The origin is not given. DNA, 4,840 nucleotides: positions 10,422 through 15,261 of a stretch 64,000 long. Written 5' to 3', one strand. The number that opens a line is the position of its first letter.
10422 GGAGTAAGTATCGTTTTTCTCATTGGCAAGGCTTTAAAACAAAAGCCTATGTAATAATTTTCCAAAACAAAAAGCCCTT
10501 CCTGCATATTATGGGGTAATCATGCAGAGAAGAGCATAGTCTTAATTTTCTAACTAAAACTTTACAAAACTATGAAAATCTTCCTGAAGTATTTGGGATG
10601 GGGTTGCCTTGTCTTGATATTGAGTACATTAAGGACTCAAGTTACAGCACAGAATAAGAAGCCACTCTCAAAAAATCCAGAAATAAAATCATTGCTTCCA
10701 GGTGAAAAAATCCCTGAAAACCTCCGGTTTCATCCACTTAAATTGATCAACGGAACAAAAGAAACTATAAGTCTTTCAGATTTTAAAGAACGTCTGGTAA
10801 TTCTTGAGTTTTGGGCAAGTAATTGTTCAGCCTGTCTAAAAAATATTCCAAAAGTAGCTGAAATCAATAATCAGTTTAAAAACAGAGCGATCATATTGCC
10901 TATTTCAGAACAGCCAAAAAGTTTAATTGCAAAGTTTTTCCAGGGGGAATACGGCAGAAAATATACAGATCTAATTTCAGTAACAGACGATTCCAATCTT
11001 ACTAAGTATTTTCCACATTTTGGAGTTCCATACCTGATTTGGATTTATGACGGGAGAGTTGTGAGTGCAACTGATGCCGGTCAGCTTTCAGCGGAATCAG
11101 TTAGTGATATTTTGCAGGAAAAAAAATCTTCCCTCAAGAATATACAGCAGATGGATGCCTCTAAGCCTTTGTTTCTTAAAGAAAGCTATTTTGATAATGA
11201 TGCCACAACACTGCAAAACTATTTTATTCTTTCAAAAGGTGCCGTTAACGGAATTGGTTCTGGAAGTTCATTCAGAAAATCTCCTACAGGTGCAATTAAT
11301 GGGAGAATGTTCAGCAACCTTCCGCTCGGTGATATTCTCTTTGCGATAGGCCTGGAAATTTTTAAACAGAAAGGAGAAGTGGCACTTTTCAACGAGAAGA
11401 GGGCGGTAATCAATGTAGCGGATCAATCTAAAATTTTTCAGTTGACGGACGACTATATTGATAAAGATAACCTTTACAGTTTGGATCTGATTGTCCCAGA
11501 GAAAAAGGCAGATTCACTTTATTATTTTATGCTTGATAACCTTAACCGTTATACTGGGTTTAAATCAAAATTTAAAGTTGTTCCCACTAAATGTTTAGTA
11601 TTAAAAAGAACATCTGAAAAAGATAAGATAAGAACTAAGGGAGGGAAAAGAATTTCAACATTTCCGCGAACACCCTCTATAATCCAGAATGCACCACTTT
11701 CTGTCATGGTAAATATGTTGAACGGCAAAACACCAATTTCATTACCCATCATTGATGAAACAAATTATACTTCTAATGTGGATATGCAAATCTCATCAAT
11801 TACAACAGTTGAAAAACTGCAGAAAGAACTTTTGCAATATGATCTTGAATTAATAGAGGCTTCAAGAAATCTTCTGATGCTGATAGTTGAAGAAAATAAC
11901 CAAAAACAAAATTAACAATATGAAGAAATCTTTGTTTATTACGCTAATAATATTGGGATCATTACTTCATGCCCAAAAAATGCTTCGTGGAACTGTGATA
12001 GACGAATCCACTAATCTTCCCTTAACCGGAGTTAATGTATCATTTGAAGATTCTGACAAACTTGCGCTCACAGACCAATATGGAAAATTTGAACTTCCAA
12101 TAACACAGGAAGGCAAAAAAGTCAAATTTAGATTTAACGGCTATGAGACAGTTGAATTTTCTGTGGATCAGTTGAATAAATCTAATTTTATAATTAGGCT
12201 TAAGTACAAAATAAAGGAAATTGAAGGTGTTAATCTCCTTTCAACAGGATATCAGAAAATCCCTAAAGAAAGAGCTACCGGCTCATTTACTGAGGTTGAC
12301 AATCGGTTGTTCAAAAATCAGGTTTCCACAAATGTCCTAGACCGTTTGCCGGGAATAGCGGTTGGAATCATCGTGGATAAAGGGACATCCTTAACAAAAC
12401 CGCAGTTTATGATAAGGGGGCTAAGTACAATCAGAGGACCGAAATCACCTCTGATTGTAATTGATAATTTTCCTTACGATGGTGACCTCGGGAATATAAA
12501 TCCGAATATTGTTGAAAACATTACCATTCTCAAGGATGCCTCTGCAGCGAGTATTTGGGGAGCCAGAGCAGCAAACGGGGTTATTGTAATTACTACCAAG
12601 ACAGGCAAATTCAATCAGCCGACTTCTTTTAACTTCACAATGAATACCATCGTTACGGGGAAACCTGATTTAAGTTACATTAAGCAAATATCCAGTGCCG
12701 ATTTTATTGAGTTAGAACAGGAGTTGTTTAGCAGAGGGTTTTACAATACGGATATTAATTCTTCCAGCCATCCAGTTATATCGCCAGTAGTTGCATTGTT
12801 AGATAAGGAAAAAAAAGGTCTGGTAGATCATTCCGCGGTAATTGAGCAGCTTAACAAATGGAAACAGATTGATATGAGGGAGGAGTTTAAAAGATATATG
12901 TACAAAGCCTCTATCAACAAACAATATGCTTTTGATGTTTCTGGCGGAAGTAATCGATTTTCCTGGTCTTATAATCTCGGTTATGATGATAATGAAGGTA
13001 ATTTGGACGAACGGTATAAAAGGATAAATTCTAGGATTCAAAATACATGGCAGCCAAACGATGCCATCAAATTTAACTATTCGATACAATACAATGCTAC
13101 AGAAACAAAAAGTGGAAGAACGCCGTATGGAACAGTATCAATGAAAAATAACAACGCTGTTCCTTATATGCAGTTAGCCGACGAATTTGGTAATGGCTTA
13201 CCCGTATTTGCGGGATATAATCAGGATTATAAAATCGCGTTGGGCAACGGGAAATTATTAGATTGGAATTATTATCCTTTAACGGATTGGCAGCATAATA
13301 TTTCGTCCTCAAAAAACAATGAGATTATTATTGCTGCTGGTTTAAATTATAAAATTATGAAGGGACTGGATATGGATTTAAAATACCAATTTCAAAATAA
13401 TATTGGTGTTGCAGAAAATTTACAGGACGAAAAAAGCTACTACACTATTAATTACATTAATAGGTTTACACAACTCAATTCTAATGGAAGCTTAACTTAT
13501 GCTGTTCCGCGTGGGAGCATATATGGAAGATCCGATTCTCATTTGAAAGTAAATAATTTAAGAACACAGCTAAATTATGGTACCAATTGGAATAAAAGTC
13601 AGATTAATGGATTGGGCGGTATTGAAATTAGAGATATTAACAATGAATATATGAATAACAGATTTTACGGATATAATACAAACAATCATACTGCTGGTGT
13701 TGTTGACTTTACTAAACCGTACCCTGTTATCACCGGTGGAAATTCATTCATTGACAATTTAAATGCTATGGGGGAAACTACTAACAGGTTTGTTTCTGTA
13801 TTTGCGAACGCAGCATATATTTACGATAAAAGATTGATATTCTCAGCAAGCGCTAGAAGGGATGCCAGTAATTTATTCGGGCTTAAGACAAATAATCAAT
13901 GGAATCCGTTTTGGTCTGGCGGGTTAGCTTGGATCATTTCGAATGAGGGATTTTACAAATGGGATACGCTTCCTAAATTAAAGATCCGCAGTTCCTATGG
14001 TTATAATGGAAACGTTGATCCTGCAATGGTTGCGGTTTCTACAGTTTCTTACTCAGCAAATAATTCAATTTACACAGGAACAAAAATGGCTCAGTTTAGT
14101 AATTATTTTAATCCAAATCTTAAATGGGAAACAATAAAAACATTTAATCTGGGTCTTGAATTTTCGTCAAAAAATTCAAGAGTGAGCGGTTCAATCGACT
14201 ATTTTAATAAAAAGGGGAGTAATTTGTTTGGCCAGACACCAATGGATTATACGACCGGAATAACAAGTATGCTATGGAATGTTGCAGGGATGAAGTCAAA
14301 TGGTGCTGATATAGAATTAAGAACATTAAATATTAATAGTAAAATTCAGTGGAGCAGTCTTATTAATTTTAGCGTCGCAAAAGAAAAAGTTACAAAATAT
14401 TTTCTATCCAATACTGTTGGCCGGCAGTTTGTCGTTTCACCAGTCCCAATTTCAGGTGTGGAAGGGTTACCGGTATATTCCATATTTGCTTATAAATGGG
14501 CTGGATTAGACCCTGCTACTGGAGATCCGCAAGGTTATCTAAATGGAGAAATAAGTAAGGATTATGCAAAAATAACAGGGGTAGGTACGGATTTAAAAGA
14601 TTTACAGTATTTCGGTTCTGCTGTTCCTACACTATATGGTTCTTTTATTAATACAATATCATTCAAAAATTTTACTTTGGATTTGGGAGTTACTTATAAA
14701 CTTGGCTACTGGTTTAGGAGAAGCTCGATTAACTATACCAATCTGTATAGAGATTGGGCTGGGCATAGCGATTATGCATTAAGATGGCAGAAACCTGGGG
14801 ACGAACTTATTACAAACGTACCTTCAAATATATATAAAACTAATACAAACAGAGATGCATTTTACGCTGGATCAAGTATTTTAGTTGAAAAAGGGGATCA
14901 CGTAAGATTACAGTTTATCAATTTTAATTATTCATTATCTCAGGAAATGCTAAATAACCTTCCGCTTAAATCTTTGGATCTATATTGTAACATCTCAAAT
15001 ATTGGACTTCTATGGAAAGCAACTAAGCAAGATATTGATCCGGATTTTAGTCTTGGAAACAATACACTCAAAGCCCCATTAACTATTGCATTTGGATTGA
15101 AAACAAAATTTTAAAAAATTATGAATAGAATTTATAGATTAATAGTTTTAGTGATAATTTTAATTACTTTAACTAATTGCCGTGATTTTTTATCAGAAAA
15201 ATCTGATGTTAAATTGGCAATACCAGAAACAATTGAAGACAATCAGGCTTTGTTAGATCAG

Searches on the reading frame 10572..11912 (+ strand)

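Call 77: search_protein_families(library=pfam, proteins=[window:10572-11912:+], max_evalue=0.0001)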
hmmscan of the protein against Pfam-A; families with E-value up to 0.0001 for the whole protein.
window:10572-11912:+ (447 aa): 2 families
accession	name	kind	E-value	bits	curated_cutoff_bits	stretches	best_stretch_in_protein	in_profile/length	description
PF00578.27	AhpC-TSA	-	9.2e-07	29.3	26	1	56-121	8-75/124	AhpC/TSA family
PF08534.16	Redoxin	-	1.3e-06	28.7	26.6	1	44-106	3-62/148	Redoxin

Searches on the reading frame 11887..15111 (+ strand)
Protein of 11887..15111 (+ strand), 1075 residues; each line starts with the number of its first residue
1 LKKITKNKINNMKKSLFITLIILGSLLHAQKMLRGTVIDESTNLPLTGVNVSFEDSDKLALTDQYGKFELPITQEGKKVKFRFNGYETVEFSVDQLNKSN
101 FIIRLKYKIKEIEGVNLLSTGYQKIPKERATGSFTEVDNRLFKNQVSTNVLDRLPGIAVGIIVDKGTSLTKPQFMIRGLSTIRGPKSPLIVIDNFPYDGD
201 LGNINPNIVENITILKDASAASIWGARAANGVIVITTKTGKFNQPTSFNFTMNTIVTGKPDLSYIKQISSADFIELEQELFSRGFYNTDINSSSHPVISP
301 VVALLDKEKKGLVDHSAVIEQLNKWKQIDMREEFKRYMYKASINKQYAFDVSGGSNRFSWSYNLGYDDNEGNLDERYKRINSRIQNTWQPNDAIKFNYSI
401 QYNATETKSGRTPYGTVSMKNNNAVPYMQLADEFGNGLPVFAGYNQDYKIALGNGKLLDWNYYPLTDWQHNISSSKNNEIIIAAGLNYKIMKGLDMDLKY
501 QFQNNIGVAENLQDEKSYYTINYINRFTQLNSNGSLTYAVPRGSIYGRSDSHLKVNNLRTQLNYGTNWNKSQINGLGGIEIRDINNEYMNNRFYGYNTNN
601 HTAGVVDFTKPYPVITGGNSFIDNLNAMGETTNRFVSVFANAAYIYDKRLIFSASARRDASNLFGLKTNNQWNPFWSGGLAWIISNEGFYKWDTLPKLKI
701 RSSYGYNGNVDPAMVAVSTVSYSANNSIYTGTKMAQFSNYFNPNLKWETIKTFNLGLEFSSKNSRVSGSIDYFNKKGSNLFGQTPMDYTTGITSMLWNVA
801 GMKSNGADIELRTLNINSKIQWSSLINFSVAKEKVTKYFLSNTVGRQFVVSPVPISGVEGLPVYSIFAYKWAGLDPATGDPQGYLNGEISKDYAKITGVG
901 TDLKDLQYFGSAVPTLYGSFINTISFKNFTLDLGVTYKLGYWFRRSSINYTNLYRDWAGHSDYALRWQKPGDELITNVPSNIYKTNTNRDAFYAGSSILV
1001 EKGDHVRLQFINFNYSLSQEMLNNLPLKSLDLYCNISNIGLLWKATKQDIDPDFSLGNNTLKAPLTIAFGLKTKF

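Call 78: search_protein_families(library=pfam, proteins=[window:11887-15111:+], max_evalue=0.0001)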
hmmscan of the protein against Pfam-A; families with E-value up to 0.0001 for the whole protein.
window:11887-15111:+ (1075 aa): 3 families
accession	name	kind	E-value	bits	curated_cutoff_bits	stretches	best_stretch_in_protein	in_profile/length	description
PF13715.12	CarbopepD_reg_2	-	1.9e-13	50.7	32.2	1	34-115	2-86/88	CarboxypepD_reg-like domain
PF07715.20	Plug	-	2e-12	48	23.9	1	127-232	2-107/107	TonB-dependent Receptor Plug Domain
PF00593.30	TonB_dep_Rec_b-barrel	-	2.6e-12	47.8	27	1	452-940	28-424/436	TonB dependent receptor-like, beta-barrel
